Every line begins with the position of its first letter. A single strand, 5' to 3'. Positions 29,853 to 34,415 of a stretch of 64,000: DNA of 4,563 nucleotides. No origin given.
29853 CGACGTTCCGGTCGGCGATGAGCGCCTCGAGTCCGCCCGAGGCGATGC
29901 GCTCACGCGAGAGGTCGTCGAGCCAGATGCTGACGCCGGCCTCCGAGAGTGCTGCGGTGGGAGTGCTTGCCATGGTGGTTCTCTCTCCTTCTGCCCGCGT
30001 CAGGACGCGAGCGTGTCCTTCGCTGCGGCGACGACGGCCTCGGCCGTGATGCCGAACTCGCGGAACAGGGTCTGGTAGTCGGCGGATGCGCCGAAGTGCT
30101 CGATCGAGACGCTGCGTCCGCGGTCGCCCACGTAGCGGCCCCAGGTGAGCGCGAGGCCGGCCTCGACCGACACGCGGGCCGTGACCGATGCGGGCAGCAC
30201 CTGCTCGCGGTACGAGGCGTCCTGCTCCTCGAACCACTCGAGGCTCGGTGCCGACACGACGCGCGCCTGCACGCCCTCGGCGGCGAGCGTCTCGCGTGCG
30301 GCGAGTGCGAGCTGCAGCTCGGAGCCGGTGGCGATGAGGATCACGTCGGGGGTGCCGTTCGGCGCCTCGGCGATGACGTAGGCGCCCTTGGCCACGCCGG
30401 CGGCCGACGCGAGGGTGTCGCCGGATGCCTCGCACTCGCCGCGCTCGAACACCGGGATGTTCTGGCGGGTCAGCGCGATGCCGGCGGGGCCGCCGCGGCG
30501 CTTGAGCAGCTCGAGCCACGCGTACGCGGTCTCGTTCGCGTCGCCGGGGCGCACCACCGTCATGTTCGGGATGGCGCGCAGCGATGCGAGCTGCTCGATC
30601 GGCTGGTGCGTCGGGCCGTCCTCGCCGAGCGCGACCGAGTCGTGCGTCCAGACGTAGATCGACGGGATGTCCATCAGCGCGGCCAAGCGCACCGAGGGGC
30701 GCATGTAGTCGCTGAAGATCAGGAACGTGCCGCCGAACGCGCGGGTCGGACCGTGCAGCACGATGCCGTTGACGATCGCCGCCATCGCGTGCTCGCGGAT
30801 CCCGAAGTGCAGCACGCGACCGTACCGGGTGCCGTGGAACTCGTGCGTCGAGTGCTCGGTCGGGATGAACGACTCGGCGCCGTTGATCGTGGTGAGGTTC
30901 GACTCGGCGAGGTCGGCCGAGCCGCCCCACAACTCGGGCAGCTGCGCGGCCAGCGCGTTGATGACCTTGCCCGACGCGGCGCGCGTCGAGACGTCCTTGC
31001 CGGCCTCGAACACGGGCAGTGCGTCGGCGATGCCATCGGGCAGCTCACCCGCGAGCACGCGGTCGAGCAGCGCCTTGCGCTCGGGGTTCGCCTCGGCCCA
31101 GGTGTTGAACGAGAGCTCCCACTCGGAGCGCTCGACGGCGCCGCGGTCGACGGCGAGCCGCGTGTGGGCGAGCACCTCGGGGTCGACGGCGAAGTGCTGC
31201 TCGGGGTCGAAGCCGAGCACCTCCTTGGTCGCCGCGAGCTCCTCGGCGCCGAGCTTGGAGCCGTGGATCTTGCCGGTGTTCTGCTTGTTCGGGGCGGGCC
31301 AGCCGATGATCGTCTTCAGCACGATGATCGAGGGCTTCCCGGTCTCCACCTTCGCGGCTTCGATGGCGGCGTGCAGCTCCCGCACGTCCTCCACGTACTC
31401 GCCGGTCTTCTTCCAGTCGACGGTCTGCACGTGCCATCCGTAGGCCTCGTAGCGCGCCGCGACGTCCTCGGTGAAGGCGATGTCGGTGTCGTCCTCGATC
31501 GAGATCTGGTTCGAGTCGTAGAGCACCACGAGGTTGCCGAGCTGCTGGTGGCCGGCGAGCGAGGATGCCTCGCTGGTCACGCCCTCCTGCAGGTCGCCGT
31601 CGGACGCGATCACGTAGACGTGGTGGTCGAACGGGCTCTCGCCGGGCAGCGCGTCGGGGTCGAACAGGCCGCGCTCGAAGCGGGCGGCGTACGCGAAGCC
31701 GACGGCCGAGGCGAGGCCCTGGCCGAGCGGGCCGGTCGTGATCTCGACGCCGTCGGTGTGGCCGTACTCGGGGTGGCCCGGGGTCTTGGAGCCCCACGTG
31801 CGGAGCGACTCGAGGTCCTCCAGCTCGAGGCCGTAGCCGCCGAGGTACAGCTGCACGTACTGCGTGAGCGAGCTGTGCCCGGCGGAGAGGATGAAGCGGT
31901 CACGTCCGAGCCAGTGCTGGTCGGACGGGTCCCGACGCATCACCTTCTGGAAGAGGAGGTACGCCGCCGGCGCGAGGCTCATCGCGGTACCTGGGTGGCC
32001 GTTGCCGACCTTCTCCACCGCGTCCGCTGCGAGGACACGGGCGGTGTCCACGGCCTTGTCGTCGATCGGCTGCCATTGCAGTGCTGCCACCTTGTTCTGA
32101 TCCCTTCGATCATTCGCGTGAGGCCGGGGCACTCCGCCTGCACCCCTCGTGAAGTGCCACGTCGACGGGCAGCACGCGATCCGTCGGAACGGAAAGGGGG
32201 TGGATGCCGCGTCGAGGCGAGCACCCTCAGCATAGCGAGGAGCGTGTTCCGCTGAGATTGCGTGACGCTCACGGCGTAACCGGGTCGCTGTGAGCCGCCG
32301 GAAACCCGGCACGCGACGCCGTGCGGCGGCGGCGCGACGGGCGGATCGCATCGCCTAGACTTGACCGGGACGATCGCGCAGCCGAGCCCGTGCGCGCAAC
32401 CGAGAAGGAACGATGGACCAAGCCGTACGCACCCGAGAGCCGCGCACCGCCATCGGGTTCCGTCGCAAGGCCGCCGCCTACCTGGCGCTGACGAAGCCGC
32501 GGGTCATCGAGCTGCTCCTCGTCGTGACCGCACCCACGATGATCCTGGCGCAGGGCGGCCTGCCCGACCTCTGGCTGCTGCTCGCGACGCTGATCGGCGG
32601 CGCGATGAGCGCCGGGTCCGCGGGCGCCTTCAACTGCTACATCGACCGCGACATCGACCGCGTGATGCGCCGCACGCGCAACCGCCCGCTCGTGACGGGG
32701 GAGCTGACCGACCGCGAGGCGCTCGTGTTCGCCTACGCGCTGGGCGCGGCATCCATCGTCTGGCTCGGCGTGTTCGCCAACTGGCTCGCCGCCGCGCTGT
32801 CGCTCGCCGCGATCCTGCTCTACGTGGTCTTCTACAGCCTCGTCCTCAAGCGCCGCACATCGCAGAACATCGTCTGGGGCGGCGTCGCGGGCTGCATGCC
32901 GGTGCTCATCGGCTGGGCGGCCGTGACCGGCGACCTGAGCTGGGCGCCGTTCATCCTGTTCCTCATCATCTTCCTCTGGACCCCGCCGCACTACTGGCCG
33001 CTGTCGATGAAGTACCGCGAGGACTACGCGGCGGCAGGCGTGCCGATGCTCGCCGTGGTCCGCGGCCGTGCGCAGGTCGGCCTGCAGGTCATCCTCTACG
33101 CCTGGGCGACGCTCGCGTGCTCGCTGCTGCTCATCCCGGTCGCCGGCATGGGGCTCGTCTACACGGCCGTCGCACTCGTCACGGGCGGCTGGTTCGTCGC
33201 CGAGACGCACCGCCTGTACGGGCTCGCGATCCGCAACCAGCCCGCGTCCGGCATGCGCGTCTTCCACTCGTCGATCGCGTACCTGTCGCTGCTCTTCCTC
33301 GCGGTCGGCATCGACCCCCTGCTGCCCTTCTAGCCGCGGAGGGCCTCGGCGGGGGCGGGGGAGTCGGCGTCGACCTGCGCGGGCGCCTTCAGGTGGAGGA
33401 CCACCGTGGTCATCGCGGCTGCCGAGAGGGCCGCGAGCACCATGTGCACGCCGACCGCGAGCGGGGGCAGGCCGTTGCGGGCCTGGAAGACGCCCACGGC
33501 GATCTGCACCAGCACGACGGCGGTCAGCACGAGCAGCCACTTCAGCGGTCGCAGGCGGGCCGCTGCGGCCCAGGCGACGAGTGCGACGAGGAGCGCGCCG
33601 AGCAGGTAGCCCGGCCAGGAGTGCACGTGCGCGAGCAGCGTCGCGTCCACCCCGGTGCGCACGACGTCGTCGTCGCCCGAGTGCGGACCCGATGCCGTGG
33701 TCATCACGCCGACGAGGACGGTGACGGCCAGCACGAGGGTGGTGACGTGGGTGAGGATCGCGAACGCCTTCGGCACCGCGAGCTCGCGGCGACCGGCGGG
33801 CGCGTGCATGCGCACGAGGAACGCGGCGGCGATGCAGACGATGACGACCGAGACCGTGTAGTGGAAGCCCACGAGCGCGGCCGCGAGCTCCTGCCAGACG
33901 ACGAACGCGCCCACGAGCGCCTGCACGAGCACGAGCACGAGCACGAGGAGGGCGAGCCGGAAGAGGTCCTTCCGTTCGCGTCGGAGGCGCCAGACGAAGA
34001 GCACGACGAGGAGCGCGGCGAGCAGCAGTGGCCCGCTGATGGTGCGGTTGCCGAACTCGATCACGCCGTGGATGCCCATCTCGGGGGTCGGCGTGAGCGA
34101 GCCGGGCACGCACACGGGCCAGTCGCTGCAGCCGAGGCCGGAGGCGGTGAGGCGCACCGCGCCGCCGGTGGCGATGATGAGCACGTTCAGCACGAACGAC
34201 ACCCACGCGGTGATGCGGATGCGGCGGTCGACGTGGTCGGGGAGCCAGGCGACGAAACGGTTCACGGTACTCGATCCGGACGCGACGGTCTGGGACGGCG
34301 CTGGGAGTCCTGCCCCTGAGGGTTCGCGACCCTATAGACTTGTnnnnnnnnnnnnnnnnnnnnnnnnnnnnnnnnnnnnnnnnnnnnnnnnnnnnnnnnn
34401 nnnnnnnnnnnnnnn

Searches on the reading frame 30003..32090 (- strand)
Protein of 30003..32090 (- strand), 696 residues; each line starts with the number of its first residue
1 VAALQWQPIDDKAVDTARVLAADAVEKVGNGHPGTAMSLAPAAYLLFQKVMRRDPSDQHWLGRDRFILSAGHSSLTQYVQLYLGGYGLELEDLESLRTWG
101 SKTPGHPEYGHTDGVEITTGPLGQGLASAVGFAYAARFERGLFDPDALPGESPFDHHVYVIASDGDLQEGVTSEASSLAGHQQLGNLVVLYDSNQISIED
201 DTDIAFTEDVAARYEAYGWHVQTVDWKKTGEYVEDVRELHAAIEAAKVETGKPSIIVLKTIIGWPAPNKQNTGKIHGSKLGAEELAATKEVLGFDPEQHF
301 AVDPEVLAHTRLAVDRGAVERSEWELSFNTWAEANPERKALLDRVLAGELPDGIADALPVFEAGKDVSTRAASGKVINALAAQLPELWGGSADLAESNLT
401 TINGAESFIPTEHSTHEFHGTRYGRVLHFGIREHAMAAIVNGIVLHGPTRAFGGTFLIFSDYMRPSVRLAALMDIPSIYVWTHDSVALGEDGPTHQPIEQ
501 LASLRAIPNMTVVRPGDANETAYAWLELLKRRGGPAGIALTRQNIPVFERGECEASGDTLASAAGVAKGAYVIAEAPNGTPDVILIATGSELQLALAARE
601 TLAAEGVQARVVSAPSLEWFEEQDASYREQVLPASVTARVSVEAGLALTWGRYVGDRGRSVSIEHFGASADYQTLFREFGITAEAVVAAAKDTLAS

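Call 16: find_related_loci(query=window:30003-32090:-, collection=genome_contigs, flank=10000)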
Query window:30003-32090:- (696 aa) in genome_contigs; peptide patterns used: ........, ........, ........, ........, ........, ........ (x = any residue, [..] = any of these).
600 stretches matched a pattern (row limit reached: there are more); 598 encode a relative of the query (tblastn E <= 1e-3); the best 80 are kept; 80 distinct loci.
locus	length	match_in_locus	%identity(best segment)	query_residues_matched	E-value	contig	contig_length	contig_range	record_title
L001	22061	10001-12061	87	1-687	0e+0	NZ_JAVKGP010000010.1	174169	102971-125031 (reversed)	Agromyces sp. LY-1358 NODE_10_length_174169_cov_175.791935, whole genome shotgun sequence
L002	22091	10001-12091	85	1-696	0e+0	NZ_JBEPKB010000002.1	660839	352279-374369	Agromyces zhanjiangensis strain SYSU T00266 NODE_2_length_660839_cov_130.150179, whole genome shotgun sequence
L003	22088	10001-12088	84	1-696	0e+0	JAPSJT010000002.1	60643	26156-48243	MAG: Agromyces sp. isolate RM56_bin.052 NODE_250_length_60643_cov_43.670385, whole genome shotgun sequence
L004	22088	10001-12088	83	1-696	0e+0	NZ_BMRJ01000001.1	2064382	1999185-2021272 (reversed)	Agromyces mediolanus strain JCM 3346 sequence01, whole genome shotgun sequence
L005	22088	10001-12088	84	1-696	0e+0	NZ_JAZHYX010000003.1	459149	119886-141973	Agromyces sp. CCNWLW203 scaffold3, whole genome shotgun sequence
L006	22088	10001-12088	81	1-696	0e+0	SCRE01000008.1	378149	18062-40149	MAG: Microbacteriaceae bacterium isolate FW021_bin.57 FW021_bin.57-13707, whole genome shotgun sequence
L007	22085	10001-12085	84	1-695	0e+0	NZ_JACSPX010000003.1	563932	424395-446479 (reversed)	Microbacterium commune strain Re1 c_000000000002, whole genome shotgun sequence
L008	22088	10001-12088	82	1-696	0e+0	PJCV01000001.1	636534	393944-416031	Actinomycetales bacterium SN12 NODE_1_length_636534_cov_120.818726, whole genome shotgun sequence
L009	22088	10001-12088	85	1-696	0e+0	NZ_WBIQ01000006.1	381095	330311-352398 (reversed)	Agromyces lapidis strain JCM 14321 Scaffold4_1, whole genome shotgun sequence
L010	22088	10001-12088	81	1-696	0e+0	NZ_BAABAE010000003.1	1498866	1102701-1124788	Leifsonella bigeumensis strain JCM 16949 sequence3, whole genome shotgun sequence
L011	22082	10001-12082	81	1-694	0e+0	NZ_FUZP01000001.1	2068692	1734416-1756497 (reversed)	Okibacterium fritillariae strain VKM Ac-2059, whole genome shotgun sequence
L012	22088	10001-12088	81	1-696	0e+0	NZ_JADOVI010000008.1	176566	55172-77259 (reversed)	Cryobacterium sp. MP_M3 Ga0418739_08, whole genome shotgun sequence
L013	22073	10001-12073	82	4-694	0e+0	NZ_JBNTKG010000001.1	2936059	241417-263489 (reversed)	Microbacterium sp. YY-04 Scaffold1, whole genome shotgun sequence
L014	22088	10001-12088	80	1-696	0e+0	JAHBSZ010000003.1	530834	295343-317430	MAG: Salinibacterium sp. isolate ACE_ACT13 ACT13_3, whole genome shotgun sequence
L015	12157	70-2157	81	1-696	0e+0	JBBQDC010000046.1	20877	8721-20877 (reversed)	MAG: Actinomycetales bacterium isolate Co_metawrap_1198 Cmw_1198_k141_23120971_length_20877_cov_11.4771, whole genome sh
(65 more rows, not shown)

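Call 53: search_protein_families(library=pfam, proteins=[window:30003-32090:-], max_evalue=0.00001)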
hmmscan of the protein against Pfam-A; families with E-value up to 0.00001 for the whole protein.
window:30003-32090:- (696 aa): 4 families
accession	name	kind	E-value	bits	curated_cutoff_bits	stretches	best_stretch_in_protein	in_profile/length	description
PF00456.26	Transketolase_N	-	2.1e-132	441.6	22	1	10-351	2-334/334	Transketolase, thiamine diphosphate binding domain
PF02779.29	Transket_pyr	-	1.5e-52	178.2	27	1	366-546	2-173/174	Transketolase, pyrimidine binding domain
PF22613.1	Transketolase_C_1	-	2.6e-41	140.8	27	1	569-682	1-113/113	Transketolase-like TK C-terminal domain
PF02780.25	Transketolase_C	-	5.6e-15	55.8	25.9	1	579-686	8-124/124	Transketolase, C-terminal domain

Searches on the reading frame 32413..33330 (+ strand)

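Call 53: search_protein_families(library=pfam, proteins=[window:32413-33330:+], max_evalue=0.00001)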
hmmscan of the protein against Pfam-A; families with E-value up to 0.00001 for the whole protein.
window:32413-33330:+ (306 aa): 1 family
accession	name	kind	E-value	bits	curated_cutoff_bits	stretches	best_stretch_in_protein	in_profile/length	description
PF01040.23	UbiA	-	3.3e-70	236.7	34.2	1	36-288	2-250/250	UbiA prenyltransferase family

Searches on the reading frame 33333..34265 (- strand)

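Call 53: search_protein_families(library=pfam, proteins=[window:33333-34265:-], max_evalue=0.00001)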
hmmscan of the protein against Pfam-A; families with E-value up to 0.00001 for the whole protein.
window:33333-34265:- (311 aa): 1 family
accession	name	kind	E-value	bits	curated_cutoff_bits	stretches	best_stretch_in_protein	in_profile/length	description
PF02628.20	COX15-CtaA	-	3.3e-25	89.2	29.9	1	19-190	3-205/322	Cytochrome oxidase assembly protein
